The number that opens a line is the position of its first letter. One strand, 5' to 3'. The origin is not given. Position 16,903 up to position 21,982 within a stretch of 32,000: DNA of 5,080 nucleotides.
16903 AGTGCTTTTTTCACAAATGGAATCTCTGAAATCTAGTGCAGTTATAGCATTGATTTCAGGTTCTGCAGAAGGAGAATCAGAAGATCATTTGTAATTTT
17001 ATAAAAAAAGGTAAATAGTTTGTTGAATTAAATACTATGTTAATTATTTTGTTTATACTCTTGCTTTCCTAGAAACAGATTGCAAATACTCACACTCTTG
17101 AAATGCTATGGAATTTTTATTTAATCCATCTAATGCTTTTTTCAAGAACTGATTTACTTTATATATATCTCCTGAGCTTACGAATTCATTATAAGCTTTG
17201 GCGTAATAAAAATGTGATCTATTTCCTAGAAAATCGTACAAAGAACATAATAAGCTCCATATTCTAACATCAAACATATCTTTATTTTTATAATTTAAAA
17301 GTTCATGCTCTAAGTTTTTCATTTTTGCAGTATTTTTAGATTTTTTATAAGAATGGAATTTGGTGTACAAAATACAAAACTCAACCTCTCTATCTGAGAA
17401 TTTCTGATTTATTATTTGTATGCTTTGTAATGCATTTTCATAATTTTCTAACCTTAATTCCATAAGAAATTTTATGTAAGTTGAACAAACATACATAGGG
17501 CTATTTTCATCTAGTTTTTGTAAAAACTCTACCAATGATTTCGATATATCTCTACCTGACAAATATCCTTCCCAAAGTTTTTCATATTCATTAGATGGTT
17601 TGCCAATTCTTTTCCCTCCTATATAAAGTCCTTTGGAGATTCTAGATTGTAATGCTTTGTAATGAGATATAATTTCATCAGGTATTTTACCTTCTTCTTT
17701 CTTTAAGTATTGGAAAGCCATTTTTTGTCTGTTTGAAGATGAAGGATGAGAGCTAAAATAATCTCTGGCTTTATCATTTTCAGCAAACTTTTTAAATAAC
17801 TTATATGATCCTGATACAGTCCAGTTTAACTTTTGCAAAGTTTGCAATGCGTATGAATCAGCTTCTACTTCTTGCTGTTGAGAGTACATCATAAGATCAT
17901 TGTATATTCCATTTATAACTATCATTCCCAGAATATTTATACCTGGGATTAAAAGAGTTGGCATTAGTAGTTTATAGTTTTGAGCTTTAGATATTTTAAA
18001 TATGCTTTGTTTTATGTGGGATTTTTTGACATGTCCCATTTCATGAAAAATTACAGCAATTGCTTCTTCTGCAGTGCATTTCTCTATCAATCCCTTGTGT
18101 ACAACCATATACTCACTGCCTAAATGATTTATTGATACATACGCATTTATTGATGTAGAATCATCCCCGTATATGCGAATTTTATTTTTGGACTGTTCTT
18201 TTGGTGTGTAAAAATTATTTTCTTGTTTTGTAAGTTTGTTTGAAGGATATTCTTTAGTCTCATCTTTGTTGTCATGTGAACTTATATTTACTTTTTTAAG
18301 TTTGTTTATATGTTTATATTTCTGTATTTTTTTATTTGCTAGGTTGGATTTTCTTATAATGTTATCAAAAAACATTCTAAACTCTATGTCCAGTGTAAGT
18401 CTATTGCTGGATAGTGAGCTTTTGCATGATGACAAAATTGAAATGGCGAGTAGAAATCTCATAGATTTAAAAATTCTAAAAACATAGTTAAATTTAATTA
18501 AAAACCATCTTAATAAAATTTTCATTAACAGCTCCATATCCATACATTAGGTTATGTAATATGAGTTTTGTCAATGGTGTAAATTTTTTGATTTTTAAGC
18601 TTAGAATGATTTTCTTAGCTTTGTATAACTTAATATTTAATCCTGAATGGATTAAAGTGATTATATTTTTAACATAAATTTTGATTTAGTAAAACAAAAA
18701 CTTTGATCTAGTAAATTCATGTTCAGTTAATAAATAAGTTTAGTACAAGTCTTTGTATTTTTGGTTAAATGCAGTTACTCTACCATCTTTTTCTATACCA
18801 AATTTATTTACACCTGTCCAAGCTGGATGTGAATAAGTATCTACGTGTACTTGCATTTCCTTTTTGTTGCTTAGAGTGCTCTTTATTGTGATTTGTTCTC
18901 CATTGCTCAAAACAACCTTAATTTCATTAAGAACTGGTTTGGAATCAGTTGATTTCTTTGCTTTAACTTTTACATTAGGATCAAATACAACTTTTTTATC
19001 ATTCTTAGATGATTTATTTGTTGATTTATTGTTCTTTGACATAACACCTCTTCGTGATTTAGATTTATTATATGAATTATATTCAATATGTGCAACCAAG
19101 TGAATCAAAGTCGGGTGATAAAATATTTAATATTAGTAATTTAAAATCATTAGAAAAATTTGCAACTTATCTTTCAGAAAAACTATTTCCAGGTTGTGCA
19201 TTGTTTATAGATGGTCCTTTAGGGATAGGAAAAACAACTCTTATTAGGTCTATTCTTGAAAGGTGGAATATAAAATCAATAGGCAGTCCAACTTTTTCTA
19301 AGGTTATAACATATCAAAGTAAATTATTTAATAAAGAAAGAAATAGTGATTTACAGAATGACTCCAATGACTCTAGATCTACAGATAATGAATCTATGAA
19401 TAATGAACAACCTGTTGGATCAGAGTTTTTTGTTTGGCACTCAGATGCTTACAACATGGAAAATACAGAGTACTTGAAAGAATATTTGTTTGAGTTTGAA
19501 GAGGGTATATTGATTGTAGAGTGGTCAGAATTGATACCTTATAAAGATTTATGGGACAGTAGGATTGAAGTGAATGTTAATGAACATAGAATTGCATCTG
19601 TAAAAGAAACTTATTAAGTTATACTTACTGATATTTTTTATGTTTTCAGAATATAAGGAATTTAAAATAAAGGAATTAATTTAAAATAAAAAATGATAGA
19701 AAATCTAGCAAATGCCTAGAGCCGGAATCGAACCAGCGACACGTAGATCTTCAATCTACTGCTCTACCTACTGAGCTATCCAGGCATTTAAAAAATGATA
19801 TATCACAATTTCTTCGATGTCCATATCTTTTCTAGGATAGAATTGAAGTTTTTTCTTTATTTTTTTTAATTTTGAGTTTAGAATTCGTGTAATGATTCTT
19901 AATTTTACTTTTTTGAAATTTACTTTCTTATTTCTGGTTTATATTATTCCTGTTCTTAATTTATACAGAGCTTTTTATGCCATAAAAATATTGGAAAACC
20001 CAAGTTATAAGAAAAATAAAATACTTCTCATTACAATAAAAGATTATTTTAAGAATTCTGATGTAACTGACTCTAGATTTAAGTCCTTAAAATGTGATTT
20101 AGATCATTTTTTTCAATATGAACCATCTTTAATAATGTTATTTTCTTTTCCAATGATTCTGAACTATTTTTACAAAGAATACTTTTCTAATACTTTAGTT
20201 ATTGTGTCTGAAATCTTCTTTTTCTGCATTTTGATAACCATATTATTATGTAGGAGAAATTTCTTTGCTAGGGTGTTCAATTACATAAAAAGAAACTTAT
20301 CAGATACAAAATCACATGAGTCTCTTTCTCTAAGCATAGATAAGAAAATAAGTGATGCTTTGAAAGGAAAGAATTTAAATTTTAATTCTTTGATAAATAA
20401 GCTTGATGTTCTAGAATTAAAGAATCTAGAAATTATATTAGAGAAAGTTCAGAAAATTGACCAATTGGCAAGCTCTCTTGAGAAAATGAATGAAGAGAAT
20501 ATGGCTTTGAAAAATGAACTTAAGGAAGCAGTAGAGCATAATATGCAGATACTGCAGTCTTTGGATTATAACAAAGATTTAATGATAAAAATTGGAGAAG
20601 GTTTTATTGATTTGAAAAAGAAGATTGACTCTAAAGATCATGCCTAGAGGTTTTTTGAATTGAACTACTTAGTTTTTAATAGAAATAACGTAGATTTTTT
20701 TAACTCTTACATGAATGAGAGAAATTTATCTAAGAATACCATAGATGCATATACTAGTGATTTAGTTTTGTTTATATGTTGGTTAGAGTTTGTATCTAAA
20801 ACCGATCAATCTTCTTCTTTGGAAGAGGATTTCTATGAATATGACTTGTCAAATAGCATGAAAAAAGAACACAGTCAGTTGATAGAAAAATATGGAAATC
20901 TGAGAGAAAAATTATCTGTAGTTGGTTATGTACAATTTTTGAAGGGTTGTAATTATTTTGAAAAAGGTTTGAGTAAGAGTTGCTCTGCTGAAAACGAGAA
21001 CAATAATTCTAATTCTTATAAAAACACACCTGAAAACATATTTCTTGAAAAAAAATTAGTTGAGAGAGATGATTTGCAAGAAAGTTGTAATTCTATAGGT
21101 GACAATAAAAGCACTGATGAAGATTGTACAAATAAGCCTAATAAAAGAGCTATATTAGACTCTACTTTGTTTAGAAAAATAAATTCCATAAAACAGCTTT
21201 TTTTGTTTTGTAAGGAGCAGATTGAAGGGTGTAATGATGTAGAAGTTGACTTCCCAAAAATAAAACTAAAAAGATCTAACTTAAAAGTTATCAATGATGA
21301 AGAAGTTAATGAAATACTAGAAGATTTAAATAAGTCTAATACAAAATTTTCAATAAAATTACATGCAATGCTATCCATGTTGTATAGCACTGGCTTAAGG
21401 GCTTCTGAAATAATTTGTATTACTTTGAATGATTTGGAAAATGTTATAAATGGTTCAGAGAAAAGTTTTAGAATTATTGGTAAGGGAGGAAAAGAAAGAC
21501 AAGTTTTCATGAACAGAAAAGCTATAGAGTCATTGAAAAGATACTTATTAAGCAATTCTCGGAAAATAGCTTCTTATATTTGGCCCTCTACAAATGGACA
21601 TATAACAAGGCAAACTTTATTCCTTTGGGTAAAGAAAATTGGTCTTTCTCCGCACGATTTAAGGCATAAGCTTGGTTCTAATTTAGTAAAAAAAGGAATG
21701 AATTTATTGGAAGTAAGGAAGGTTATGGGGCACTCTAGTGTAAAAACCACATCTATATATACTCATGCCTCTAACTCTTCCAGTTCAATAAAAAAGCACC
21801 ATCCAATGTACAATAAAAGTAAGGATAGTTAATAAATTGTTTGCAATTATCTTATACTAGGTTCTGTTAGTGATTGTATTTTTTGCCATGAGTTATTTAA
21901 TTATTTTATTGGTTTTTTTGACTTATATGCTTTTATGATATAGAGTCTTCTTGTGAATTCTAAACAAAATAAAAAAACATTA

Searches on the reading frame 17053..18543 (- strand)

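Call 7: search_protein_families(library=pfam, proteins=[window:17053-18543:-], max_evalue=0.01)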
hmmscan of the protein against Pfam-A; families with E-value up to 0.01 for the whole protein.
window:17053-18543:- (496 aa): 1 family
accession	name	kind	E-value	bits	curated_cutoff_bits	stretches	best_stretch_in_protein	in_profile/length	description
PF01435.24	Peptidase_M48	-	1.7e-21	77.3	20.3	1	118-273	21-179/186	Peptidase family M48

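Call 22: search_protein_families(library=ncbifam, proteins=[window:17053-18543:-], max_evalue=0.1)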
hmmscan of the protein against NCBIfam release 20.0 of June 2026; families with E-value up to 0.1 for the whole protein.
window:17053-18543:- (496 aa): 8 families
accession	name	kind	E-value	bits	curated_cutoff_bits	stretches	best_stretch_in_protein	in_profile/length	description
NF052399.1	M48_lipo_LoiP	exception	2.3e-13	50.2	365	1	102-275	69-239/247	metalloprotease LoiP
NF052400.1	M48_BAM_BepA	equivalog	4.2e-10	39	570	1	131-267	100-244/483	beta-barrel assembly-enhancing protease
NF002775.0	PRK02870.1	equivalog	6.5e-05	22.3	285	1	124-182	136-194/338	zinc metalloprotease HtpX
NF003965.0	PRK05457.1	equivalog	0.00017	21.1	245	1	121-174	96-147/285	protease HtpX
NF003425.0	PRK04897.1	equivalog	0.00052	19.3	355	1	123-184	99-160/298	zinc metalloprotease HtpX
NF002669.0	PRK02391.1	equivalog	0.0059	15.8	341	0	133-176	106-149/298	zinc metalloprotease HtpX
NF002363.0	PRK01345.1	equivalog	0.024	13.8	422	0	128-175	91-138/318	zinc metalloprotease HtpX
NF002826.0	PRK03001.1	equivalog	0.069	12.3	369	0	132-178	96-142/285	zinc metalloprotease HtpX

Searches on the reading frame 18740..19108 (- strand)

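Call 8: search_protein_families(library=pfam, proteins=[window:18740-19108:-], max_evalue=0.01)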
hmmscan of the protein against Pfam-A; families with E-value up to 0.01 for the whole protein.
window:18740-19108:- (122 aa): 1 family
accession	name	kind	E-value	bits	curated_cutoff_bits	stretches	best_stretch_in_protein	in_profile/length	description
PF01197.23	Ribosomal_L31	-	5e-14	52.7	27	1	55-119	4-65/65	Ribosomal protein L31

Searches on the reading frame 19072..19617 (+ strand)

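Call 8: search_protein_families(library=pfam, proteins=[window:19072-19617:+], max_evalue=0.01)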
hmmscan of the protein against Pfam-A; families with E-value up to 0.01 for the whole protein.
window:19072-19617:+ (181 aa): 5 families
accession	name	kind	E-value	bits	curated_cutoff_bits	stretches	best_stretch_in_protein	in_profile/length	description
PF02367.23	TsaE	-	5e-18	65.7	26.6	2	23-83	3-64/128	Threonylcarbamoyl adenosine biosynthesis protein TsaE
PF05729.18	NACHT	-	0.0017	18.7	26.7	1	44-91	3-50/167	NACHT domain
PF01637.24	ATPase_2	-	0.0041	17.4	33.2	1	43-89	22-68/225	ATPase domain predominantly from Archaea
PF07693.20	KAP_NTPase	-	0.0047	16.7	20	1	28-98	6-48/293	KAP family P-loop domain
PF00931.28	NB-ARC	-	0.0099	15.6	23.5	0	26-65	4-42/248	NB-ARC domain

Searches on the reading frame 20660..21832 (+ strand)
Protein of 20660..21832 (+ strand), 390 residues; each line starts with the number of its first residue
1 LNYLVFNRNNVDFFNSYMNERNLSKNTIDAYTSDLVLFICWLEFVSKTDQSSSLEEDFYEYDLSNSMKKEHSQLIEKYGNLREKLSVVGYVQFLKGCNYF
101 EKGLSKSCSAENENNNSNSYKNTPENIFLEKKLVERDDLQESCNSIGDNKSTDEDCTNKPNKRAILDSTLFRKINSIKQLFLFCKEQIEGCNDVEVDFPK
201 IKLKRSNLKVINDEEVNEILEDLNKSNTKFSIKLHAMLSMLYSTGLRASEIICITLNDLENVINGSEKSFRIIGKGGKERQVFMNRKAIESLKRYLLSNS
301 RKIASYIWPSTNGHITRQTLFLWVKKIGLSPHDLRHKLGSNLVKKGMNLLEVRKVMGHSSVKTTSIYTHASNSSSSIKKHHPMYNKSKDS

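Call 7: search_protein_families(library=pfam, proteins=[window:20660-21832:+], max_evalue=0.01)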
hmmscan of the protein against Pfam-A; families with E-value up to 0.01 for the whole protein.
window:20660-21832:+ (390 aa): 3 families
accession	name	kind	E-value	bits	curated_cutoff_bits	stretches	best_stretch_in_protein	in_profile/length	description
PF00589.27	Phage_integrase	-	1.7e-29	103.3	27.1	1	210-371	2-169/172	Phage integrase family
PF02899.23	Phage_int_SAM_1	-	0.00013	22.6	22.3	1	12-44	3-35/83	Phage integrase, N-terminal SAM-like domain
PF13495.12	Phage_int_SAM_4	-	0.0031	18.3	27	0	14-43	5-34/85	Phage integrase, N-terminal SAM-like domain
